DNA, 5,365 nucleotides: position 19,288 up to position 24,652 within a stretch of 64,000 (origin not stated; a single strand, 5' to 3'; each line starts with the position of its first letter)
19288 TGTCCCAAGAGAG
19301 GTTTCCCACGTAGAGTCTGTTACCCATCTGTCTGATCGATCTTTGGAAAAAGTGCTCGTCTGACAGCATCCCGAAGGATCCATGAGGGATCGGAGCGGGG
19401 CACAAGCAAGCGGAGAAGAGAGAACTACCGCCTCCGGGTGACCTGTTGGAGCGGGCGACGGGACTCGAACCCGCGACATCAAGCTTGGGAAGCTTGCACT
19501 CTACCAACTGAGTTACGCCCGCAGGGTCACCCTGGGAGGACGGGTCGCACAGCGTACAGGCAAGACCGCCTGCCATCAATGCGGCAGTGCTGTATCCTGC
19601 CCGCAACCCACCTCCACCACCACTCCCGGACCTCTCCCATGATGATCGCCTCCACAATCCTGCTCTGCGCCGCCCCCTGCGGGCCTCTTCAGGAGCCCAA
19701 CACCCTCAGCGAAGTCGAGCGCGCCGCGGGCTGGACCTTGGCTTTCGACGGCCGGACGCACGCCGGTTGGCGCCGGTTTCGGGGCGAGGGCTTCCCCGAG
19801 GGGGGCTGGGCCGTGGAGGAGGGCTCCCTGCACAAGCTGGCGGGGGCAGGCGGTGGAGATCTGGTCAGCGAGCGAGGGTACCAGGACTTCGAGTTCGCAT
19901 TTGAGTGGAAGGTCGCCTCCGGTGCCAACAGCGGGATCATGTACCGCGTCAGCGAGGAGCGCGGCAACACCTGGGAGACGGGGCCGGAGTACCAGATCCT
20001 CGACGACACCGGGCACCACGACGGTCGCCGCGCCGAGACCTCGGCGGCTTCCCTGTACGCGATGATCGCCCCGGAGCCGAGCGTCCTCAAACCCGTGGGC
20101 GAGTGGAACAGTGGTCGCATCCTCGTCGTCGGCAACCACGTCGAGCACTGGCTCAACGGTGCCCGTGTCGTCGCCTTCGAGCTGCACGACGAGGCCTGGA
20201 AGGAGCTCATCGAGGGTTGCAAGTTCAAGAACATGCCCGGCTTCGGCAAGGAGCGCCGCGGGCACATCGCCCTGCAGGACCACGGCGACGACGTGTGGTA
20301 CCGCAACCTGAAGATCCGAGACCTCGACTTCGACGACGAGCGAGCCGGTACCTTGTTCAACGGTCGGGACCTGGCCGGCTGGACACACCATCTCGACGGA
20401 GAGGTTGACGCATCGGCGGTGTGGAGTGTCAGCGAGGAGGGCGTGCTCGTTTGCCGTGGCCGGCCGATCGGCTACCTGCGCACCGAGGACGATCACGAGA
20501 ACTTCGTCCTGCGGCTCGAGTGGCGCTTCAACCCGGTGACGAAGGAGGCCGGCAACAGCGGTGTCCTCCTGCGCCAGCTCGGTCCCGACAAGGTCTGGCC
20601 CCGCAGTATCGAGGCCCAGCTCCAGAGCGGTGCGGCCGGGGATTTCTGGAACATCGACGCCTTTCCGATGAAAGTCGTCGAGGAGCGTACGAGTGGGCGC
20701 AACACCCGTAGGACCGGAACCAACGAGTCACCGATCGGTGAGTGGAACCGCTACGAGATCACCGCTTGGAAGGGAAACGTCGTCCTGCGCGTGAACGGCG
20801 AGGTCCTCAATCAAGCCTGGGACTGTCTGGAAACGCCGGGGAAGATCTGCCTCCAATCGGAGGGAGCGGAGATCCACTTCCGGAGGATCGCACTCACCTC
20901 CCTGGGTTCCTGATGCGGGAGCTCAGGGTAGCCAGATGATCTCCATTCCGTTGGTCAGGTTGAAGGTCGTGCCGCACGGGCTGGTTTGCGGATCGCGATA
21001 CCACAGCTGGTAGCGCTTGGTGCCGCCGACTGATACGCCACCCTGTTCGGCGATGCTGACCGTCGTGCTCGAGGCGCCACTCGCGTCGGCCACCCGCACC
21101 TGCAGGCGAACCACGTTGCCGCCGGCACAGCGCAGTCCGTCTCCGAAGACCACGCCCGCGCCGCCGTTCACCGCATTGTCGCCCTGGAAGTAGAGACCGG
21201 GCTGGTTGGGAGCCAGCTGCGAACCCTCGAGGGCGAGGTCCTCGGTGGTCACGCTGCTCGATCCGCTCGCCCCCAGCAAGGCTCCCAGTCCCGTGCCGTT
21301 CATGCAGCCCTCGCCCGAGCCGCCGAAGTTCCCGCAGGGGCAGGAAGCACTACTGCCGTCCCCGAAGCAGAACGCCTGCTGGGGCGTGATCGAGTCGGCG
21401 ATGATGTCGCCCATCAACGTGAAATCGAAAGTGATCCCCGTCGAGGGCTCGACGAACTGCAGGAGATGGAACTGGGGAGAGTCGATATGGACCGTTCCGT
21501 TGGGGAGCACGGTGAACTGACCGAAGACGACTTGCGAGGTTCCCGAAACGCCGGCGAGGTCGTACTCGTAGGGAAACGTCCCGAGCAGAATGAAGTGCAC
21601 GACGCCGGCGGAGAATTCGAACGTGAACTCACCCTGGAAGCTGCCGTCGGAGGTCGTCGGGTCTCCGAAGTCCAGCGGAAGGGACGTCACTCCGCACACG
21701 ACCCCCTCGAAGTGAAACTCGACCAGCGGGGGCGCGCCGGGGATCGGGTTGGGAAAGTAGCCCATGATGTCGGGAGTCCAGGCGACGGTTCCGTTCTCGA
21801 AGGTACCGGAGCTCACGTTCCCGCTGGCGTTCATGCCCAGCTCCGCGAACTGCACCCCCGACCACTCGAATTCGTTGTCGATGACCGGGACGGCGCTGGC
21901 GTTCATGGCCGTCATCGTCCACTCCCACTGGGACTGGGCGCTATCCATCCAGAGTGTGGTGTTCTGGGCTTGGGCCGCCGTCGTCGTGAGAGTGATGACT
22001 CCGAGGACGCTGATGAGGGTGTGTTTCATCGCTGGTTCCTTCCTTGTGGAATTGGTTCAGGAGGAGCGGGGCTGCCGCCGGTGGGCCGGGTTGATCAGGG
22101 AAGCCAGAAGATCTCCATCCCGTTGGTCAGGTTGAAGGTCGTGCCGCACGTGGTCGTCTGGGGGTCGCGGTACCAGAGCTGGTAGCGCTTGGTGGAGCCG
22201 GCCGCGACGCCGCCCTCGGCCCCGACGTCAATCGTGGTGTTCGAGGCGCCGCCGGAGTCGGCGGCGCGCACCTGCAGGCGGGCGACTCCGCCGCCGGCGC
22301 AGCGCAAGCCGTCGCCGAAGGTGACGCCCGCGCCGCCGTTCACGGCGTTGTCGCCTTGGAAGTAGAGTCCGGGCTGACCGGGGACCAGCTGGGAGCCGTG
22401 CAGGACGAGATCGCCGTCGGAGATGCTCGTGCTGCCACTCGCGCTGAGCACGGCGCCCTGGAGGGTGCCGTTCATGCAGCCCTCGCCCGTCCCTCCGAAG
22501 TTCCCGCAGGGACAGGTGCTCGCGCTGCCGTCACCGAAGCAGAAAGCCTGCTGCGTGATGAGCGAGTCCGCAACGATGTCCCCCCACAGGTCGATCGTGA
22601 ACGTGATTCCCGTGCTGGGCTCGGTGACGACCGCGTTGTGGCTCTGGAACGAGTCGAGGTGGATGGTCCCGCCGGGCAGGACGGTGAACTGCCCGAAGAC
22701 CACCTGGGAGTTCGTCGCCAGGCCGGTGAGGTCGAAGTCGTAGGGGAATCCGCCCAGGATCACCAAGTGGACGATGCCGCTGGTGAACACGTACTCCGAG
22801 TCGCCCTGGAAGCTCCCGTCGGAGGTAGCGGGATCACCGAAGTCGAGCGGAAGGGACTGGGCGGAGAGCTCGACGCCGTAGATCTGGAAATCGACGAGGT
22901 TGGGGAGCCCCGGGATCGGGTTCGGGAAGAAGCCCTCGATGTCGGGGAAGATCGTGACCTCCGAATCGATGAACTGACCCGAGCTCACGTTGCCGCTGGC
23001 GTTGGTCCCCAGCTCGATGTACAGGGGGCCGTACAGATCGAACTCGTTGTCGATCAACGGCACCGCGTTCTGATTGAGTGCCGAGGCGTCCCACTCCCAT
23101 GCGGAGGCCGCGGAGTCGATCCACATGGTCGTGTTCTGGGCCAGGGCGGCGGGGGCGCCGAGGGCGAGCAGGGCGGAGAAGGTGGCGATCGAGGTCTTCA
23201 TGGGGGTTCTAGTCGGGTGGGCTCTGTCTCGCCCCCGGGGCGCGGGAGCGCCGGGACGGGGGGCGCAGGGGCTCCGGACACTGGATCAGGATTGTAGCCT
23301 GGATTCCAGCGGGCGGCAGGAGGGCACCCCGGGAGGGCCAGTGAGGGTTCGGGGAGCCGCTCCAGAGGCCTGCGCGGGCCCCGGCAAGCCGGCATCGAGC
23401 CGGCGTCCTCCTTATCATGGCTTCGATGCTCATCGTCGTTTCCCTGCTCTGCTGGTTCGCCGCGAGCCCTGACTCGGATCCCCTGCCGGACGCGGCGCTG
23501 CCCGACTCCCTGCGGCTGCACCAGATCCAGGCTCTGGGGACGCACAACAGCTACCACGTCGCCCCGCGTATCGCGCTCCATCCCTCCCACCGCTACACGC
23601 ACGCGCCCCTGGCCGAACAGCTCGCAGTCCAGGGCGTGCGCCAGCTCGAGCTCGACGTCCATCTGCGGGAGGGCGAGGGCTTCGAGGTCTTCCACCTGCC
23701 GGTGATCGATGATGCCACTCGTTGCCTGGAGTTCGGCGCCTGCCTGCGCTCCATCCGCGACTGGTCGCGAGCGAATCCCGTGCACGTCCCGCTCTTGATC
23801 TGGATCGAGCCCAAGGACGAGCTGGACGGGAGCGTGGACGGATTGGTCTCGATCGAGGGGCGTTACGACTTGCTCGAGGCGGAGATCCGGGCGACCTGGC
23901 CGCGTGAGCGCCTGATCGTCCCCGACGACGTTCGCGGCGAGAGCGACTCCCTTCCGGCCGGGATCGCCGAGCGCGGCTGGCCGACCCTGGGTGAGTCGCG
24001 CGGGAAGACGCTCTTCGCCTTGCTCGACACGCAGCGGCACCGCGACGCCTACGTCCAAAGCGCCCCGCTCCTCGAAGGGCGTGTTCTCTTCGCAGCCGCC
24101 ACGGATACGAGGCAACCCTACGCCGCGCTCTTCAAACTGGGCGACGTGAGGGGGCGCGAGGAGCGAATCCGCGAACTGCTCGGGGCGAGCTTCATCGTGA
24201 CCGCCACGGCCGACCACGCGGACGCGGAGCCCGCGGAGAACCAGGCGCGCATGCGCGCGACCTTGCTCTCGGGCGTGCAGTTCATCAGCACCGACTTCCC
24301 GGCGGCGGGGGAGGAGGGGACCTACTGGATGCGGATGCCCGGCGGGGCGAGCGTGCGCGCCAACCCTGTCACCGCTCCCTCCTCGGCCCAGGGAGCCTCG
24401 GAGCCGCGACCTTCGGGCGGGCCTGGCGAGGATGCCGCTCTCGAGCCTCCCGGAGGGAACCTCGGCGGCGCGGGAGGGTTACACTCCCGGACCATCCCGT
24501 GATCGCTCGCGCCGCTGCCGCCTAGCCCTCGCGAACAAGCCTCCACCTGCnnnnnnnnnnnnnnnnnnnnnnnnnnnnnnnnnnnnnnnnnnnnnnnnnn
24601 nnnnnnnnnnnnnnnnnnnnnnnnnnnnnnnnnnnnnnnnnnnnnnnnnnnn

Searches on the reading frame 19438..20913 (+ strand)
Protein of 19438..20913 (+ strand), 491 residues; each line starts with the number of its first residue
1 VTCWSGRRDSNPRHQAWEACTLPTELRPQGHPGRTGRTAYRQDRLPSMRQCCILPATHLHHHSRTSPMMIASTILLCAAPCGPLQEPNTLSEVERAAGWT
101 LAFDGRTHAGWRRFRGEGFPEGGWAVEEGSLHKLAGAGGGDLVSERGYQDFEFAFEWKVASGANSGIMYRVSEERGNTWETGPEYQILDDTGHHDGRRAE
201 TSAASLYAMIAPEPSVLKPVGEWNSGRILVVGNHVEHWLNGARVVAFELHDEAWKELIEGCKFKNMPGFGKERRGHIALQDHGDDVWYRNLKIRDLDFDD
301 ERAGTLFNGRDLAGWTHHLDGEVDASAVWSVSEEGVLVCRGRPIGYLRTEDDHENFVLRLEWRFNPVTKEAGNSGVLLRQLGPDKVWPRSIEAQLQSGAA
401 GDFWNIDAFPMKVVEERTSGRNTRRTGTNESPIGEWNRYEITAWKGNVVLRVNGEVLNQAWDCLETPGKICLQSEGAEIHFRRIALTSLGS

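Call 12: search_protein_families(library=pfam, proteins=[window:19438-20913:+], max_evalue=0.001)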
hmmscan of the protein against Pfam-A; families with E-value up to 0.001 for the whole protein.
window:19438-20913:+ (491 aa): 2 families
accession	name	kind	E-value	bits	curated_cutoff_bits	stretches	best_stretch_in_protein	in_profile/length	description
PF06439.18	3keto-disac_hyd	-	4.5e-82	275.1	26.8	2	98-294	1-187/187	3-keto-disaccharide hydrolase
PF20407.5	DUF1583_N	-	0.00034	20.8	22.9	0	209-252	77-120/150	Domain of unknown function (DUF1583_N)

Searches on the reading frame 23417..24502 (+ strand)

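Call 13: search_protein_families(library=pfam, proteins=[window:23417-24502:+], max_evalue=0.001)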
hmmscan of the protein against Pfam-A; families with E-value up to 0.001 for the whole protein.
window:23417-24502:+ (361 aa): 1 family
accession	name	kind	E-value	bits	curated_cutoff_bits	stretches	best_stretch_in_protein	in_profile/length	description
PF16670.11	PI-PLC-C1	-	1.5e-63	215.3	29.9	2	87-317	94-329/329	Phosphoinositide phospholipase C, Ca2+-dependent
